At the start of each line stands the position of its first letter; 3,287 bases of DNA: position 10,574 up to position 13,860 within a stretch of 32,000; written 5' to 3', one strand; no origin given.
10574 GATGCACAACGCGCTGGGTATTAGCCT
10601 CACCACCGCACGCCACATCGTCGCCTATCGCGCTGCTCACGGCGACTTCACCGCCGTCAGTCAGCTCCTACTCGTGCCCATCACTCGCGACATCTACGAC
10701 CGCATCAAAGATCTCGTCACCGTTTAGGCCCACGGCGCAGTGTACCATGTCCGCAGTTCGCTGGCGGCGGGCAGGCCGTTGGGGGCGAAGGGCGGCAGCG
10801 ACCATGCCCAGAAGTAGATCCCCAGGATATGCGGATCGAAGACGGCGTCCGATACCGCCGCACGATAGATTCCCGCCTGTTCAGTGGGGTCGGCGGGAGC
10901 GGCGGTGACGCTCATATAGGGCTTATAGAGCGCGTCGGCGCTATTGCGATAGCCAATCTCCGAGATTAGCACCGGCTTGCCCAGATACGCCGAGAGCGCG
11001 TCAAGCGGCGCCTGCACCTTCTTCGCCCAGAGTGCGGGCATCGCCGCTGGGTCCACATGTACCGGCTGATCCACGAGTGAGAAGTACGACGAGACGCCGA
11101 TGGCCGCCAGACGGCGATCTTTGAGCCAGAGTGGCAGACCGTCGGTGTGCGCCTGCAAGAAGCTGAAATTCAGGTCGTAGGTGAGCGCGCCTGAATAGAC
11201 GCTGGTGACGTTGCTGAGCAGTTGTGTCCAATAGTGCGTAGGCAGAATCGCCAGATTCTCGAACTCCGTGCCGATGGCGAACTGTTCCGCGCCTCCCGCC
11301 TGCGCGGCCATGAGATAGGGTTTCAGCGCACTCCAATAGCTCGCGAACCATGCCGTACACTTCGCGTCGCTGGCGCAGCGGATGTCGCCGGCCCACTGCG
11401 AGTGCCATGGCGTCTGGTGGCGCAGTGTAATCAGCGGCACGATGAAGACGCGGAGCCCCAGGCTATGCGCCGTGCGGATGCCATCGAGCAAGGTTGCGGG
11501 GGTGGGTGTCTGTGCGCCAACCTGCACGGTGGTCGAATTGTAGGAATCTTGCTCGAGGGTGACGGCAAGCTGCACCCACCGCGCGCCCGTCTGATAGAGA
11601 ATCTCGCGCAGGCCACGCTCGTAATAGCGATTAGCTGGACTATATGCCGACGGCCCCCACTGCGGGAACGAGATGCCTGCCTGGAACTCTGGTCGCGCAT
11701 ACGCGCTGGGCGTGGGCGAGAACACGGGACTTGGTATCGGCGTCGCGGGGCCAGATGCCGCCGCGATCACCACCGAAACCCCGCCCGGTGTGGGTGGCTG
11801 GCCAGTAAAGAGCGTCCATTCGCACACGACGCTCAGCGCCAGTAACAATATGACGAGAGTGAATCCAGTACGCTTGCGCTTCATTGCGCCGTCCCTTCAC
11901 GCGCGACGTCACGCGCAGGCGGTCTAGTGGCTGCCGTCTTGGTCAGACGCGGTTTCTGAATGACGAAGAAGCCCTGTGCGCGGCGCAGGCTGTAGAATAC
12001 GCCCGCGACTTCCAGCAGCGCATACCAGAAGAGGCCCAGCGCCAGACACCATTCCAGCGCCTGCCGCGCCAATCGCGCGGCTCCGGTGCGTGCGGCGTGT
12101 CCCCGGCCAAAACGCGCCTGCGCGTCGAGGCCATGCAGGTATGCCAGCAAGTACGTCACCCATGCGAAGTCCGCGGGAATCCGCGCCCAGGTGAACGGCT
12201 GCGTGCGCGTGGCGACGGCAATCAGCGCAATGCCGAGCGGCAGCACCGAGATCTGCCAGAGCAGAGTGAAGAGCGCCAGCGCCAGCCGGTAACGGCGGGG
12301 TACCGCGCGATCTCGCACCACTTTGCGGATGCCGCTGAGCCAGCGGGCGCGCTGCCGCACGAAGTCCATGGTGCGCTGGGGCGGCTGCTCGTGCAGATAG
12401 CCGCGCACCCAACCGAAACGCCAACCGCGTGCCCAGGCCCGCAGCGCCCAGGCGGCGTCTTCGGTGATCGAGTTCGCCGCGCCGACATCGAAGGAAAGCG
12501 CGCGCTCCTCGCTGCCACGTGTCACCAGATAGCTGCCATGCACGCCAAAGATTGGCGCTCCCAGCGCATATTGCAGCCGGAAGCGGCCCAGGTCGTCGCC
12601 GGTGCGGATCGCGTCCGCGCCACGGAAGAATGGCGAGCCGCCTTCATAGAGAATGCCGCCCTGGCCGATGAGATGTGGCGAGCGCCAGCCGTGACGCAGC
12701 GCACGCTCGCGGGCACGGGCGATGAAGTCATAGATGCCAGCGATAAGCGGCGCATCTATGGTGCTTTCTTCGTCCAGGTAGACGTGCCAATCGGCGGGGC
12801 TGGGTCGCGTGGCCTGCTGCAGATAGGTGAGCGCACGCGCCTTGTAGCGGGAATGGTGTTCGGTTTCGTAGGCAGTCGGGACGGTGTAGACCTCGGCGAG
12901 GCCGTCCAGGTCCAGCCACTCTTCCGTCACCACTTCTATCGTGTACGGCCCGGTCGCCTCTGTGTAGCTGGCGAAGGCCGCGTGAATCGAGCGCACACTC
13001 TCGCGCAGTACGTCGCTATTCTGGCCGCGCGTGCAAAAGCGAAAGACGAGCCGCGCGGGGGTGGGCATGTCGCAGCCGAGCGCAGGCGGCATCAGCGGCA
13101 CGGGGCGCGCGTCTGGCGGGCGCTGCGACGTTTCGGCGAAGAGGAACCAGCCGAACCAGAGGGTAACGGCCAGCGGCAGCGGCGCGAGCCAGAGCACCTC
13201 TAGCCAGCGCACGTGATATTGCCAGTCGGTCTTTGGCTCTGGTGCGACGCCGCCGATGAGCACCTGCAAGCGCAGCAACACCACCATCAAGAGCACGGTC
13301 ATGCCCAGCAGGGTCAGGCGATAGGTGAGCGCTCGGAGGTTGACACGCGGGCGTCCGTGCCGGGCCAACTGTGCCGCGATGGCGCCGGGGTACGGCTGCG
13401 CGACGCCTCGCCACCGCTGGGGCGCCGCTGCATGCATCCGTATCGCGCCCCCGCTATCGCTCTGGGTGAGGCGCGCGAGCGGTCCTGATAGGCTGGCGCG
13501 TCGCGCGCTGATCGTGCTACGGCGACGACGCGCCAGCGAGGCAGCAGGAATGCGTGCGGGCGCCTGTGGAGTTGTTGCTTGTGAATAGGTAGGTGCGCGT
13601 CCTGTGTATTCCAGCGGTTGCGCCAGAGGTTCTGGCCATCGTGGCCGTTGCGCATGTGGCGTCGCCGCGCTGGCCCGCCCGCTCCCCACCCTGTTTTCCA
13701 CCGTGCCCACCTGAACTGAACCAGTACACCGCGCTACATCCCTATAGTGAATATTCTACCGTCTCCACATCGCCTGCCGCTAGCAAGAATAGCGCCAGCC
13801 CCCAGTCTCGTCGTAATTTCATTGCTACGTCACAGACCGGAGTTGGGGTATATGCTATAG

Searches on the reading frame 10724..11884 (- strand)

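Call 10: search_protein_families(library=pfam, proteins=[window:10724-11884:-])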
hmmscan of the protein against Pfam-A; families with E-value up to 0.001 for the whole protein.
window:10724-11884:- (386 aa): 1 family
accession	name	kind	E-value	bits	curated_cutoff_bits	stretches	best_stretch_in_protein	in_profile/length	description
PF22612.2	GH113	-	3.4e-27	96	27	1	96-362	24-269/289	Glycoside Hydrolase Family 113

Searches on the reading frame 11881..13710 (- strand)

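Call 10: search_protein_families(library=pfam, proteins=[window:11881-13710:-])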
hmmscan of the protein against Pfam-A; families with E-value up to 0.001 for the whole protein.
window:11881-13710:- (609 aa): 1 family
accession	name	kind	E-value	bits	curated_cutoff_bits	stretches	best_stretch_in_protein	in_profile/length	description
PF13632.12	Glyco_trans_2_3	-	7.6e-21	75.3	27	1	310-524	3-192/198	Glycosyl transferase family group 2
